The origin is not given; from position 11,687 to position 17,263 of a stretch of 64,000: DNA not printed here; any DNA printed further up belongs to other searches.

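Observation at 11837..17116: Giant GHKL-ATPase / SF1-helicase fusion with a central charged coiled-coil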

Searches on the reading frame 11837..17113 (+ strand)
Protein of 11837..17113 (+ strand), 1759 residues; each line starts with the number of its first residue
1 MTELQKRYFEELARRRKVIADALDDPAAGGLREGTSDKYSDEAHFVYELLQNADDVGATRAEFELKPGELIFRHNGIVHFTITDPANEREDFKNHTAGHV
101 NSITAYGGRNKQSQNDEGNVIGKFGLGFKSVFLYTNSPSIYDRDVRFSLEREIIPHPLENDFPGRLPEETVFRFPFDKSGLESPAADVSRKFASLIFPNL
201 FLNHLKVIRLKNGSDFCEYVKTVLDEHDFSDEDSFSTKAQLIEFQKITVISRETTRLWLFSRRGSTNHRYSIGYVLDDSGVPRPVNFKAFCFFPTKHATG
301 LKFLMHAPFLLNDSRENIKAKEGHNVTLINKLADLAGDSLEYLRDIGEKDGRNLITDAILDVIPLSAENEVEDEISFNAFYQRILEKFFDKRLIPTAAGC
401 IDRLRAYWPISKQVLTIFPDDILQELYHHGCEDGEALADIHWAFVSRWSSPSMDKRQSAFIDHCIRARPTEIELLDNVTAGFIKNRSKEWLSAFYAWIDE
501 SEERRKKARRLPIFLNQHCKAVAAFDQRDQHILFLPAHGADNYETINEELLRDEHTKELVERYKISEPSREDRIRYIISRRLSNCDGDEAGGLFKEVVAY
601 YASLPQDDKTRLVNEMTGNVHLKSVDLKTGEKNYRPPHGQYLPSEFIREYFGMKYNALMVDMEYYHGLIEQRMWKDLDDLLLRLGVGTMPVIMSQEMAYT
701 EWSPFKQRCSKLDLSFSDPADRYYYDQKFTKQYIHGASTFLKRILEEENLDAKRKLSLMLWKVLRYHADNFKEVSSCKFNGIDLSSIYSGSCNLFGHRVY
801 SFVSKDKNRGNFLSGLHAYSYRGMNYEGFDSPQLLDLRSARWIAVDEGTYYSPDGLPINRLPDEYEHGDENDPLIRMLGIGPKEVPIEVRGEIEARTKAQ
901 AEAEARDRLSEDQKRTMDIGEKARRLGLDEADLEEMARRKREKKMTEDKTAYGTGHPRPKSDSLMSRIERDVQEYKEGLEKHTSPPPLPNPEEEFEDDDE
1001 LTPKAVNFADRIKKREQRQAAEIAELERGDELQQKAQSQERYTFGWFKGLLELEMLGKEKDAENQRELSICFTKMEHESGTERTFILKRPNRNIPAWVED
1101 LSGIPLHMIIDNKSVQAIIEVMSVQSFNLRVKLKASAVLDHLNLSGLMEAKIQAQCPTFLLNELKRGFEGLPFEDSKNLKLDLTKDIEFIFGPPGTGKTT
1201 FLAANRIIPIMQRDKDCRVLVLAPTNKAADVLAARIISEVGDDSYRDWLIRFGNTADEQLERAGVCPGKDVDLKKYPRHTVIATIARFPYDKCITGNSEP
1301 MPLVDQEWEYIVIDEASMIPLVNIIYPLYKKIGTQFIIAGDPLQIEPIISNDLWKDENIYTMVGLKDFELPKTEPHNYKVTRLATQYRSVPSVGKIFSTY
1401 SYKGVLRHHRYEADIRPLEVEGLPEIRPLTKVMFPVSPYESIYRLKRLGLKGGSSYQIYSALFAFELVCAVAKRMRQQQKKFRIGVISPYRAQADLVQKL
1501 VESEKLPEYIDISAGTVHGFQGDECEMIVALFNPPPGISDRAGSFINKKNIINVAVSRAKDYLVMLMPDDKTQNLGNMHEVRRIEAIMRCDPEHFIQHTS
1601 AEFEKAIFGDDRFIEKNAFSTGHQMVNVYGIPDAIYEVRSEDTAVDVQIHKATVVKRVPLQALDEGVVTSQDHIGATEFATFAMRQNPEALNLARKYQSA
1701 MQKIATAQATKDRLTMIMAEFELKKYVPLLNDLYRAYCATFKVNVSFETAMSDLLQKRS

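Call 4: search_protein_families(library=pfam, proteins=[window:11837-17113:+], max_evalue=0.01)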
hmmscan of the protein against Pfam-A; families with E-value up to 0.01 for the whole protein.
window:11837-17113:+ (1759 aa): 7 families
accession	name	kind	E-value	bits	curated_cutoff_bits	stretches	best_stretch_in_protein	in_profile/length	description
PF13087.12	AAA_12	-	2.5e-21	76.6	27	1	1377-1566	14-191/195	AAA domain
PF13086.12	AAA_11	-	8e-14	52.5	27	2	1186-1256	18-93/257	AAA domain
PF25794.1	SACS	-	2.6e-10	41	32.8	1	38-142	14-120/247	Sacsin domain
PF13245.12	AAA_19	-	2.8e-10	40.9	25.1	1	1182-1346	8-130/134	AAA domain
PF13604.12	AAA_30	-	3.9e-09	36.9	27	1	1187-1353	20-136/191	AAA domain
PF00580.27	UvrD-helicase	-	9.4e-05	22.7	23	1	1189-1245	17-74/271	UvrD/REP helicase N-terminal domain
PF05127.21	NAT10_TcmA_helicase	-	0.0012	19.2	22.7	1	1190-1322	2-104/176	RNA cytidine acetyltransferase NAT10/TcmA, helicase domain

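Call 5: search_protein_families(library=padloc, proteins=[window:11837-17113:+], max_evalue=0.01)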
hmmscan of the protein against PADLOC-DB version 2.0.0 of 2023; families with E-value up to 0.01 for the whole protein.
window:11837-17113:+ (1759 aa): 29 families (the best 25 are shown)
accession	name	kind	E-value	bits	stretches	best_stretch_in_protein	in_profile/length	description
PDLC03920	MkoA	-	5.7e-35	118.9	2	1299-1565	783-1072/1112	-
PDLC03972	TmtA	-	2.1e-30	103.6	1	36-735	35-722/1302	-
PDLC03966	TmtA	-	5.9e-30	101.9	1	36-547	37-568/1655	-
PDLC03968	TmtA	-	2.5e-28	96.4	1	8-387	42-403/1486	-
PDLC03921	MkoA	-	1e-24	84.4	2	1303-1565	1292-1563/1607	-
PDLC03964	TmtA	-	1.7e-23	80.7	1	48-701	52-705/1538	-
PDLC03965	TmtA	-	1.3e-21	74.5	1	46-408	34-397/1370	-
PDLC03924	MkoC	-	3.6e-20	69.7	2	1479-1565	855-940/1136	-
PDLC03969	TmtA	-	1.1e-11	41.2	1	47-402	34-399/1563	-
PDLC01734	typeIV_RecD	-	1.1e-10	38.5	2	1185-1234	354-400/763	RecD_0_IVD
PDLC03971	TmtA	-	5.3e-09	32.2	1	286-398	345-452/1782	-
PDLC03970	TmtA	-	3e-08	30.1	1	45-132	65-132/1552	-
PDLC05064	PDC-S68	-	1.9e-07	27.2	1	1149-1348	663-824/1273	-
PDLC05035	PDC-S53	-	3.1e-07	26.8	1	1186-1237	511-557/900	-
PDLC05066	PDC-S68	-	2.2e-06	23.9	1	1184-1349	592-722/1202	-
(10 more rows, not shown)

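Call 6: search_protein_families(library=ncbifam, proteins=[window:11837-17113:+], max_evalue=0.001)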
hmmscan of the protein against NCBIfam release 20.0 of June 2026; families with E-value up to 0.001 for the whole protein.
window:11837-17113:+ (1759 aa): 6 families
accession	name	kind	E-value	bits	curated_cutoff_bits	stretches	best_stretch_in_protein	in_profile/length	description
TIGR00376.1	TIGR00376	hypoth_equivalog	4e-25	88.3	348.9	2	1293-1567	349-609/639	IGHMBP2 family helicase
NF047352.1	P_loop_sacsin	domain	2.7e-17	63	50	1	44-141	2-80/80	sacsin N-terminal ATP-binding-like domain-containing protein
NF040671.1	PLuB_AAA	exception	4.2e-17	60.9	999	2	1470-1566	1137-1229/1256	PLuB system helicase-like protein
TIGR01447.1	recD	equivalog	1.7e-10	40.1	310.15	1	1151-1240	127-220/597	exodeoxyribonuclease V subunit alpha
TIGR01448.2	helicase_RecD2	equivalog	6.1e-08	31.3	500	1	1180-1230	326-373/713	SF1B family DNA helicase RecD2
NF008127.0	PRK10875.1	equivalog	8.2e-05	21.3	671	1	1183-1233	169-220/619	exodeoxyribonuclease V subunit alpha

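Call 8: find_homologous_proteins(query=window:11837-17113:+, max_evalue=0.00001)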
Query window:11837-17113:+ (1759 aa): 2126 proteins with E <= 0.00001 among 8000 candidates; the best 120 are listed.
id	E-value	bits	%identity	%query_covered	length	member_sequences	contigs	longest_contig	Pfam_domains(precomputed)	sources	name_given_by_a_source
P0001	0.0e+0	4064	100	100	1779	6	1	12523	PF13087.13,PF13086.13,PF13604.13,PF13245.13,PF25794.2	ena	-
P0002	0.0e+0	2529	66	96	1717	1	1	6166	PF13087.13,PF13086.13,PF13604.13,PF13245.13,PF25794.2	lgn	-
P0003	0.0e+0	2448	62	100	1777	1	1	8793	PF13087.13,PF13086.13,PF13604.13,PF13245.13,PF25794.2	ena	-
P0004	0.0e+0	2158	65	43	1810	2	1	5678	PF13087.13,PF13086.13,PF13604.13,PF13245.13,PF25794.2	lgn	-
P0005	0.0e+0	1997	52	100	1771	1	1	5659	PF13087.13,PF13086.13,PF13604.13,PF13245.13,PF25794.2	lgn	-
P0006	0.0e+0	1927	52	94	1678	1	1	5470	PF13087.13,PF13086.13,PF13604.13,PF13245.13,PF25794.2,PF00580.28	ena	-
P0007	0.0e+0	1924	53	95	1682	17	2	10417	PF13087.13,PF13086.13,PF13604.13,PF13245.13,PF25794.2,PF00580.28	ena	-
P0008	0.0e+0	1908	52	94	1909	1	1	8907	PF13087.13,PF13086.13,PF13604.13,PF13245.13,PF25794.2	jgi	jgi:hypothetical protein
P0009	0.0e+0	1904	52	95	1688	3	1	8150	PF13087.13,PF13086.13,PF13604.13,PF13245.13,PF25794.2,PF00580.28,PF02562.23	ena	-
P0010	0.0e+0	1668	49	94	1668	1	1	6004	PF13087.13,PF13086.13,PF13604.13,PF13245.13,PF25794.2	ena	-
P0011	0.0e+0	1639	47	94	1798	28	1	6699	PF13087.13,PF13086.13,PF13604.13,PF13245.13,PF25794.2,PF00580.28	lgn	-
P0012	0.0e+0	1618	65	37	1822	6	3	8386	PF13087.13,PF13086.13,PF13604.13,PF13245.13,PF25794.2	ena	-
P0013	0.0e+0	1605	63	37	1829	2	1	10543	PF13087.13,PF13086.13,PF13604.13,PF13245.13,PF25794.2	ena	-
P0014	0.0e+0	1399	43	94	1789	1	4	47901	PF13087.13,PF13086.13,PF13604.13,PF13245.13,PF25794.2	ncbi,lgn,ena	-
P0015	0.0e+0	1360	42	94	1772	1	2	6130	PF13087.13,PF13086.13,PF13604.13,PF13245.13,PF25794.2,PF00580.28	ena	-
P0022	0.0e+0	1203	40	94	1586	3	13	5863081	PF13087.13,PF13086.13,PF13604.13,PF13245.13,PF25794.2,PF00580.28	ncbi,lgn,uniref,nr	ncbi:Putative ATPase (DUF699) [Desulfosporosinus orientis DSM 765]|uniref:Putative ATPase (DUF699) n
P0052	0.0e+0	1183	38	94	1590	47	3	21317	PF13087.13,PF13086.13,PF01443.25,PF13604.13,PF13245.13,PF25794.2,PF00580.28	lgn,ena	-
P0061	0.0e+0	1180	40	94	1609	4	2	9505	PF13087.13,PF13086.13,PF13604.13,PF13245.13,PF25794.2,PF00580.28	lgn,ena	-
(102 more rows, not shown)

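Call 11: find_encoding_contigs(protein=P0014, flank=10000, max_places=3)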
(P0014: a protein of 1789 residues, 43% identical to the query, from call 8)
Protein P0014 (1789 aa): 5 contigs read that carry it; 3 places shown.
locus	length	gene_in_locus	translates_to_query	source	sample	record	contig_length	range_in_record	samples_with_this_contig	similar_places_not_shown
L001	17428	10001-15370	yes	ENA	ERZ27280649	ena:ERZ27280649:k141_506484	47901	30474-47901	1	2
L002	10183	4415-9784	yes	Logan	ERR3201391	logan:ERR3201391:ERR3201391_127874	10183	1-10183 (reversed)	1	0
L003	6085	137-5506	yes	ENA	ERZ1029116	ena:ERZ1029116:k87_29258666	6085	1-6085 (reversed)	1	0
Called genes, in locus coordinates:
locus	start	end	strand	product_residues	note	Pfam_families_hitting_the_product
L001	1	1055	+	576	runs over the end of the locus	PF00587:tRNA-synt_2b, PF04073:tRNA_edit, PF03129:HGTP_anticodon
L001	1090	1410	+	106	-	PF13146:TRL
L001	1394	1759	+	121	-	-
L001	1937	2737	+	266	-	PF00294:PfkB, PF08543:Phos_pyr_kin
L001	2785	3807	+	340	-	PF06800:Sugar_transport, PF07168:Ureide_permease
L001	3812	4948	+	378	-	PF01156:IU_nuc_hydro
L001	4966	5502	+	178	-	PF01661:Macro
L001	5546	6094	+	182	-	PF28549:NDPSase_N (weak), PF00293:NUDIX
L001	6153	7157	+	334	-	PF00005:ABC_tran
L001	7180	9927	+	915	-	-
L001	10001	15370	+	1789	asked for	PF25794:SACS, PF13086:AAA_11, PF13245:AAA_19, PF13604:AAA_30, PF13087:AAA_12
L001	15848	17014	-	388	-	PF00532:Peripla_BP_1 (weak), PF13377:Peripla_BP_3, PF12833:HTH_18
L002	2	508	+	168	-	?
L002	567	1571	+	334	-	PF00005:ABC_tran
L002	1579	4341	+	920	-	-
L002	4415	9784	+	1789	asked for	PF25794:SACS, PF13086:AAA_11, PF13245:AAA_19, PF13604:AAA_30, PF13087:AAA_12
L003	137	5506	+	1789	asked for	PF25794:SACS, PF13086:AAA_11, PF13245:AAA_19, PF13604:AAA_30, PF13087:AAA_12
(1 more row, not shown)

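Call 12: find_encoding_contigs(protein=P0022, flank=10000, max_places=3)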
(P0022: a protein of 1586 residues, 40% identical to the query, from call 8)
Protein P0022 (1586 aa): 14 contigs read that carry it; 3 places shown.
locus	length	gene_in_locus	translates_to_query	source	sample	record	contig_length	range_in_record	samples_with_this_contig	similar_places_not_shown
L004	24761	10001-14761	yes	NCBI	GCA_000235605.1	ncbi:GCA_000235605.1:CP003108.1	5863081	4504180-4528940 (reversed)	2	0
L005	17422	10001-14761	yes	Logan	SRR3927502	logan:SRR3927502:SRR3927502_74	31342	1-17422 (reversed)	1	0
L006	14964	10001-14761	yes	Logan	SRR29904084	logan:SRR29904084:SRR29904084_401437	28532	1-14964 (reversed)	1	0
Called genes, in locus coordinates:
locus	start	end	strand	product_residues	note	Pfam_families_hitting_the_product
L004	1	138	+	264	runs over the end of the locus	-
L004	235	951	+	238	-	PF03372:Exo_endo_phos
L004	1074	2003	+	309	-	-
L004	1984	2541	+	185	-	PF00929:RNase_T, PF16473:Rv2179c-like (faint)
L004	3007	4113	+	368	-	PF13091:PLDc_2 (weak)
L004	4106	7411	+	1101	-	-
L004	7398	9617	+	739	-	PF00580:UvrD-helicase, PF13245:AAA_19, PF13604:AAA_30 (faint), PF13538:UvrD_C_2 (faint), PF13361:UvrD_C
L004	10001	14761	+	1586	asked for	PF25794:SACS, PF00580:UvrD-helicase (faint), PF13086:AAA_11 (weak), PF13245:AAA_19, PF13604:AAA_30 (weak), PF13087:AAA_12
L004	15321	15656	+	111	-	-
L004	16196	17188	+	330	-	PF13274:SocA_Panacea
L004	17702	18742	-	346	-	PF04015:DUF362, PF13237:Fer4_10 (weak), PF00037:Fer4 (weak), PF12838:Fer4_7 (weak)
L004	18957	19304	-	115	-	-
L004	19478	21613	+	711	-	PF02629:CoA_binding, PF13380:CoA_binding_2, PF13607:Succ_CoA_lig, PF19045:Ligase_CoA_2 (faint), PF13549:ATP-grasp_5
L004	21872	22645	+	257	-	PF01869:BcrAD_BadFG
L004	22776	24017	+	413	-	PF06050:HGD-D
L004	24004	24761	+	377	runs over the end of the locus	PF06050:HGD-D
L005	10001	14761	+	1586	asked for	PF25794:SACS, PF00580:UvrD-helicase (faint), PF13086:AAA_11 (weak), PF13245:AAA_19, PF13604:AAA_30 (weak), PF13087:AAA_12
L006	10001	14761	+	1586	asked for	PF25794:SACS, PF00580:UvrD-helicase (faint), PF13086:AAA_11 (weak), PF13245:AAA_19, PF13604:AAA_30 (weak), PF13087:AAA_12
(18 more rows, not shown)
